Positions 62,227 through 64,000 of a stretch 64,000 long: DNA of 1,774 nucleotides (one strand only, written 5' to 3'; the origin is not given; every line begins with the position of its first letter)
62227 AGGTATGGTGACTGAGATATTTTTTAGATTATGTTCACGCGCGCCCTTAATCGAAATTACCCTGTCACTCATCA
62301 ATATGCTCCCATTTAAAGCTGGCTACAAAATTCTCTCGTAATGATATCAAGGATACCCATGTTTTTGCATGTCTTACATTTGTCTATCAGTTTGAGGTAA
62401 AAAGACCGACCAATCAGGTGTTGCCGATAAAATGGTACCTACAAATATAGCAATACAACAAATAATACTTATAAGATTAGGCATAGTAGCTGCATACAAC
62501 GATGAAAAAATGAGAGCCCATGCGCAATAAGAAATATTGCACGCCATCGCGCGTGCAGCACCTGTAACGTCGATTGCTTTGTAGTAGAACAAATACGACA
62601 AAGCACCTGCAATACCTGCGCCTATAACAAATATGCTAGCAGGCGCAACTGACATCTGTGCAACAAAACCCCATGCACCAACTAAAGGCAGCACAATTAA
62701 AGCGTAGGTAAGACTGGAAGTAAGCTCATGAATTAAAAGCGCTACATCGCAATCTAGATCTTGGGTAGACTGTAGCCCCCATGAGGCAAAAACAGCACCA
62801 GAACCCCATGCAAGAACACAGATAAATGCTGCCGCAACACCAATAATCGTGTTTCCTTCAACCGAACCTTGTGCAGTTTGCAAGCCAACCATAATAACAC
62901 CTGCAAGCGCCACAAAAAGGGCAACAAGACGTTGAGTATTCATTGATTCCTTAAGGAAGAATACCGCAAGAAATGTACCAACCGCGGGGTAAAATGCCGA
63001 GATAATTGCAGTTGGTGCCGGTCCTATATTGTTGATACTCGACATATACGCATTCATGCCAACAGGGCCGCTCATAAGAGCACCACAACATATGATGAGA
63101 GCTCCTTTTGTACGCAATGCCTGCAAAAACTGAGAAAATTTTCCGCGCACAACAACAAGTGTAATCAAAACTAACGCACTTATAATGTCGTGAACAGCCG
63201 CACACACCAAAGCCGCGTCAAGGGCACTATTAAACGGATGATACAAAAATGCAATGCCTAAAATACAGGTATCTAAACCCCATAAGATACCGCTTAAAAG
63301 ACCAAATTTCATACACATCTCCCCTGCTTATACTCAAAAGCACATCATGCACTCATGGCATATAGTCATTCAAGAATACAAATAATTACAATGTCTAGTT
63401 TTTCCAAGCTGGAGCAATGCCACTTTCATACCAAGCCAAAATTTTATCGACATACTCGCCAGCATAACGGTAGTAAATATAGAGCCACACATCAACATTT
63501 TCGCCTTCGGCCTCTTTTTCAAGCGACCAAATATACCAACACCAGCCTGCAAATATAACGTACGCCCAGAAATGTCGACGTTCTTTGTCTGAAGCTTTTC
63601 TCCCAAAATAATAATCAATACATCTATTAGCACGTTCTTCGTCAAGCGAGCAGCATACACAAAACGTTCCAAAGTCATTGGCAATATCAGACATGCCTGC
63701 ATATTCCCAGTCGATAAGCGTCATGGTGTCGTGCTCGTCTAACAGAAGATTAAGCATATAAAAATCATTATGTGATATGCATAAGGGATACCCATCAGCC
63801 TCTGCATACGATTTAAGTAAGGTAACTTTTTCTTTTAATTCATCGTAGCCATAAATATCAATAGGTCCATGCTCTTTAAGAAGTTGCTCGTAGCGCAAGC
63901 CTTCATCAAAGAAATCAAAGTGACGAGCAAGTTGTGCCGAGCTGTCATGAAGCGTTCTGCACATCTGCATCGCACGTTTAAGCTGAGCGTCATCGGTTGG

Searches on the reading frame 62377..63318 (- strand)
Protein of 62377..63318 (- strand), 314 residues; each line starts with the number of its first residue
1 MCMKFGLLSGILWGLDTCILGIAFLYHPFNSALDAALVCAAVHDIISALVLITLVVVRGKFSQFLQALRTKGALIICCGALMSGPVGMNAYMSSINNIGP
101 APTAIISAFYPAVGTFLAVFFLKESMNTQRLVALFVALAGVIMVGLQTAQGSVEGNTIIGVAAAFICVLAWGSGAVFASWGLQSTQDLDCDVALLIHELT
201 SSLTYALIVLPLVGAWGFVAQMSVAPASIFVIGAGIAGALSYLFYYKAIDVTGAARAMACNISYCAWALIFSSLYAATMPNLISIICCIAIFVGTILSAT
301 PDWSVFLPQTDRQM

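Call 63: search_protein_families(library=pfam, proteins=[window:62377-63318:-], max_evalue=0.00001)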
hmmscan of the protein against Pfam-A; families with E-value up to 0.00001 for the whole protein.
window:62377-63318:- (314 aa): 1 family
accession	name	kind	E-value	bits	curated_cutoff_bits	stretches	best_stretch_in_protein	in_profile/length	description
PF00892.27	EamA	-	2.9e-15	57.2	28.2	2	5-144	6-133/135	EamA-like transporter family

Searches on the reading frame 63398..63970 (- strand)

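Call 63: search_protein_families(library=pfam, proteins=[window:63398-63970:-], max_evalue=0.00001)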
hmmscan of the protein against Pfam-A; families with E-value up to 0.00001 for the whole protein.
window:63398-63970:- (191 aa): 2 families
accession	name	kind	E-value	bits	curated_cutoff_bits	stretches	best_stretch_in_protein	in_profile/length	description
PF01633.27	Choline_kinase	-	3.1e-10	40.3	29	1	40-110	139-210/300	Choline/ethanolamine kinase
PF01636.29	APH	-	2.3e-09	37.8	23.2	1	28-121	128-229/239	Phosphotransferase enzyme family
